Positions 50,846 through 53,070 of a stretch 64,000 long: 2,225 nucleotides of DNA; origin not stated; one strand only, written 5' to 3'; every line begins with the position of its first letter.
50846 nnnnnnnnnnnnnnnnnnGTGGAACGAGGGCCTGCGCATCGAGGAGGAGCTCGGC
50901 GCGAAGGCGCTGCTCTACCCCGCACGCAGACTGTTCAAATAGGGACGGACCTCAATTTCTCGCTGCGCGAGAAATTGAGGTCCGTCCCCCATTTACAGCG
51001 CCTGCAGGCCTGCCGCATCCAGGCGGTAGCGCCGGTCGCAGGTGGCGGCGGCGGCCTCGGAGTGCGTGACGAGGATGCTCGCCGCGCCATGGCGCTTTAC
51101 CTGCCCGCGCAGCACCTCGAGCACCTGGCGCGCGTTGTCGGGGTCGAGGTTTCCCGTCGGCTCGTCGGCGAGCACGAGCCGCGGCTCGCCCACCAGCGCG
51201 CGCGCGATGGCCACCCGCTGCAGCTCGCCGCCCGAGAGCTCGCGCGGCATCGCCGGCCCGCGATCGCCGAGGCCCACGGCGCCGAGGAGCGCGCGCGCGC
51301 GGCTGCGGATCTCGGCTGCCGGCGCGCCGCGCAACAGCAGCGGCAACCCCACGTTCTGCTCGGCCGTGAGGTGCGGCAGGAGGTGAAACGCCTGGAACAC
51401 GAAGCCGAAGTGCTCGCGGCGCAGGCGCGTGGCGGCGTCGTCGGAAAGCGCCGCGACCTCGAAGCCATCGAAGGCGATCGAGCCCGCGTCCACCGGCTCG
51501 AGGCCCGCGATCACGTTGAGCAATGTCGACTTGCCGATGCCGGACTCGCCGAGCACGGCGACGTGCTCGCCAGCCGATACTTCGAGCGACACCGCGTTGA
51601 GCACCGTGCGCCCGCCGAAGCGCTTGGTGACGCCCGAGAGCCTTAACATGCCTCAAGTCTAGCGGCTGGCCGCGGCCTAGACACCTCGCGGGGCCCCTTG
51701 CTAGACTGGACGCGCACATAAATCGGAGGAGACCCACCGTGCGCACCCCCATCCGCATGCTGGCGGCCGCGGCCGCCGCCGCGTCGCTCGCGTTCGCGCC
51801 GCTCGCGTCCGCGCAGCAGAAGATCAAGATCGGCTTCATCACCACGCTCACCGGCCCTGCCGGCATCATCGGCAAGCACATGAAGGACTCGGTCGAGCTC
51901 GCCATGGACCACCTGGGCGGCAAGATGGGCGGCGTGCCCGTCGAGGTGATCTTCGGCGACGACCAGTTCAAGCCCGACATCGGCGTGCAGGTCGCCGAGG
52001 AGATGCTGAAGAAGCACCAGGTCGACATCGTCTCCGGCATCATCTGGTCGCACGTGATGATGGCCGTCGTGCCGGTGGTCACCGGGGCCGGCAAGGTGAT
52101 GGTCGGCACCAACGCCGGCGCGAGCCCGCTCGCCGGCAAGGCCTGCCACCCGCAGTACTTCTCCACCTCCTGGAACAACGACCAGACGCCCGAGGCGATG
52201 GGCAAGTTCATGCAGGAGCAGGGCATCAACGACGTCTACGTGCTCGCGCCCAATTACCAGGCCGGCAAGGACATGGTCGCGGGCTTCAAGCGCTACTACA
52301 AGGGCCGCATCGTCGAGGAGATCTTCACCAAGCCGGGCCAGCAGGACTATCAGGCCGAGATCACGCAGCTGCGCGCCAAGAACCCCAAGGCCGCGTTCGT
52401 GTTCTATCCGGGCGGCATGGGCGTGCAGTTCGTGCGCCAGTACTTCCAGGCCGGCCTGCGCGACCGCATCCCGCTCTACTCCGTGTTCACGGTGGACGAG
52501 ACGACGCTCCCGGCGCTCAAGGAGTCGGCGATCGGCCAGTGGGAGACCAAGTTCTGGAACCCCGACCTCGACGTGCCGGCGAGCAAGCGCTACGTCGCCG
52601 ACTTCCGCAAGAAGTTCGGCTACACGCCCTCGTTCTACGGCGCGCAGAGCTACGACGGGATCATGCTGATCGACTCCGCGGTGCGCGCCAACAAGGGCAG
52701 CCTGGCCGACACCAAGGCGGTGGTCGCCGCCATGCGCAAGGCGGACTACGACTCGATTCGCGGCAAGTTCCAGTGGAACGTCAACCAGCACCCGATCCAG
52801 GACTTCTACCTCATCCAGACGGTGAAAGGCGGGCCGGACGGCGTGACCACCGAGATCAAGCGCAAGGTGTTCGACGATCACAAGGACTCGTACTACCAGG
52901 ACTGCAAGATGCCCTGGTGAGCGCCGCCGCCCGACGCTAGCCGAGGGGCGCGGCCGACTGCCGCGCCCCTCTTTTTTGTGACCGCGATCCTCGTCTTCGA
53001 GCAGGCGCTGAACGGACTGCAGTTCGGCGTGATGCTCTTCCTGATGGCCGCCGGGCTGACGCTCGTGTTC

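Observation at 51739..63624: Uncharacterised catabolic island: LIV-type importer + Rieske oxygenase + GS-like ligase + signal-less SBP-fold protein + Cys-rich unknown, flanked by a cupin-HpaB-DUF2848 operon and a VOC gene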

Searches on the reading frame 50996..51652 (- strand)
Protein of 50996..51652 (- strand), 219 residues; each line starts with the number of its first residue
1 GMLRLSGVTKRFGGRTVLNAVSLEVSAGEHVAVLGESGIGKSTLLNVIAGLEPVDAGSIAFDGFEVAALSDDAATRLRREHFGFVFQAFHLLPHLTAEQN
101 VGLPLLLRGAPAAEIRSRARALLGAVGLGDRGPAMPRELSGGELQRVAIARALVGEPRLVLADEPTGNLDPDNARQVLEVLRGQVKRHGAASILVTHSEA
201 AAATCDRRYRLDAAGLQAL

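Call 99: search_protein_families(library=pfam, proteins=[window:50996-51652:-], max_evalue=0.00001)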
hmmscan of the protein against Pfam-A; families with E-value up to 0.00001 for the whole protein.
window:50996-51652:- (219 aa): 2 families
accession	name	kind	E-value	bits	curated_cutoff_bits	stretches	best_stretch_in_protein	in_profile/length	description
PF00005.33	ABC_tran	-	5.8e-34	118.1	25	1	18-166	1-136/137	ABC transporter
PF13304.12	AAA_21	-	8.1e-06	26.5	27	0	122-198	221-299/304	AAA domain, putative AbiEii toxin, Type IV TA system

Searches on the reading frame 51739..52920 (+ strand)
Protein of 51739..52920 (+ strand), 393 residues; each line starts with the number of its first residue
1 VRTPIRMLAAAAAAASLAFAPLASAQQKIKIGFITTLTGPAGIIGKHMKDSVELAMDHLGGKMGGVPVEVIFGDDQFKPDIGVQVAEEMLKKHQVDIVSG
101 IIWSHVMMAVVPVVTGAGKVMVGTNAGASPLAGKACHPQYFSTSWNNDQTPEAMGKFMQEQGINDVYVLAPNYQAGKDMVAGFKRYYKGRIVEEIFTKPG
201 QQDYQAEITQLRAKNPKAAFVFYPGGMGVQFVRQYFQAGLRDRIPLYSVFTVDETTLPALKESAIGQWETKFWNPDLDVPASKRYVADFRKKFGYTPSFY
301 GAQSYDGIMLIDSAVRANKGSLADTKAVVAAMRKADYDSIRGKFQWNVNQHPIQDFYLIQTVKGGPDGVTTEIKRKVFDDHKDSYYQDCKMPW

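Call 4: search_protein_families(library=pfam, proteins=[window:51739-52920:+], max_evalue=0.01)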
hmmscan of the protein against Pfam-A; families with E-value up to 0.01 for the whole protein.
window:51739-52920:+ (393 aa): 3 families
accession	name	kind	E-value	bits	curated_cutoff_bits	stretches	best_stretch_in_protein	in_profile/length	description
PF13458.12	Peripla_BP_6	-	4e-78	263.9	31.7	1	28-365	1-342/343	Periplasmic binding protein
PF13433.12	Peripla_BP_5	-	7.8e-19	68.4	27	1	29-362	1-337/363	Periplasmic binding protein domain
PF01094.35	ANF_receptor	-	2.2e-10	40.5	25.4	1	48-362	2-351/353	Receptor family ligand binding region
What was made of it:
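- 51739..52920 (+): Periplasmic substrate-binding protein of the LIV-type ABC importer (Peripla_BP_6, with signal peptide). Pfam E 4e-78 (call 4).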

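Call 5: search_protein_families(library=ncbifam, proteins=[window:51739-52920:+], max_evalue=0.01)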
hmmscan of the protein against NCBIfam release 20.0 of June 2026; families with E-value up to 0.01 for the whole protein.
window:51739-52920:+ (393 aa): 3 families
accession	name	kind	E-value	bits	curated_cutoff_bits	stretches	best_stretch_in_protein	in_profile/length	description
TIGR03407.1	urea_ABC_UrtA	exception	3.6e-17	62.3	492.75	1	29-363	1-340/361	urea ABC transporter substrate-binding protein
NF011933.0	PRK15404.1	subfamily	2.5e-15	56.4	477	1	9-348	8-346/370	high-affinity branched-chain amino acid ABC transporter substrate-binding protein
TIGR03669.1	urea_ABC_arch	equivalog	2.3e-08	33.5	494.8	1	29-320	1-295/375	urea ABC transporter substrate-binding protein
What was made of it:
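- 51739..52920 (+): It is far below the LivJ/K and UrtA cut-offs (call 5).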

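Call 55: search_solved_structures(query=window:51739-52920:+, max_evalue=1e-8)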
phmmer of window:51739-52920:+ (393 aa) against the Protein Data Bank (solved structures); distinct sequences matched with E-value up to 1e-8: 21.
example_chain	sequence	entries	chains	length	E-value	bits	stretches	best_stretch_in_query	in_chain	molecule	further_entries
4evq_A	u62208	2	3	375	5.7e-42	147.4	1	26-366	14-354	Putative ABC transporter subunit, substrate-binding component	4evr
4ey3_A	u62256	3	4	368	1.4e-36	129.6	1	24-383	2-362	Twin-arginine translocation pathway signal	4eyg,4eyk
4zpj_A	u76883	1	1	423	4.8e-35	124.5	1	18-368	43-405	Extracellular ligand-binding receptor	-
4evs_A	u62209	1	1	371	4.5e-27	98.3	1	27-379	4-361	PUTATIVE ABC TRANSPORTER SUBUNIT, SUBSTRATE-BINDING COMPONENT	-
4f06_A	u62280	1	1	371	3.3e-26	95.5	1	27-363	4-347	Extracellular ligand-binding receptor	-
3i09_A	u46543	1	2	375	5.7e-22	81.5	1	28-363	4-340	Periplasmic branched-chain amino acid-binding protein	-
8tg1_A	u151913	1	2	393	7.3e-17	64.7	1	24-346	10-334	Extracellular ligand-binding receptor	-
3nnd_B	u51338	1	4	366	1.4e-16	63.8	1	27-358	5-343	Possible substrate binding protein of ABC transporter system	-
3n0x_A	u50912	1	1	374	2.2e-16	63.1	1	28-358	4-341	Possible substrate binding protein of ABC transporter system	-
4gnr_A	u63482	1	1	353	4.3e-15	58.9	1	26-363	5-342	ABC transporter substrate-binding protein-branched chain amino acid transport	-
3n0w_A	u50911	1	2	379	1.4e-13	53.8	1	29-362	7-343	ABC branched chain amino acid family transporter, periplasmic ligand binding protein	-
3ip5_A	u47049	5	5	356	4.7e-13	52.2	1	35-376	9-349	ABC transporter, substrate binding protein (Amino acid)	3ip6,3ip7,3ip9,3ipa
3ipc_A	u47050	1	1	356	6.4e-13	51.7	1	35-376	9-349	ABC transporter, substrate binding protein (Amino acid)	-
4n0q_A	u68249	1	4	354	1.7e-12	50.3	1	28-242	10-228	Leu/Ile/Val-binding protein homolog 3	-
4q6w_A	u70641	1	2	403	1.9e-11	46.9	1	11-350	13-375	Putative leu/ile/val-binding protein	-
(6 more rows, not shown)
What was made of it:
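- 51739..52920 (+): Its best solved relatives are 4evq, 4ey3, 4zpj, 4evs and 4f06 (call 55).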
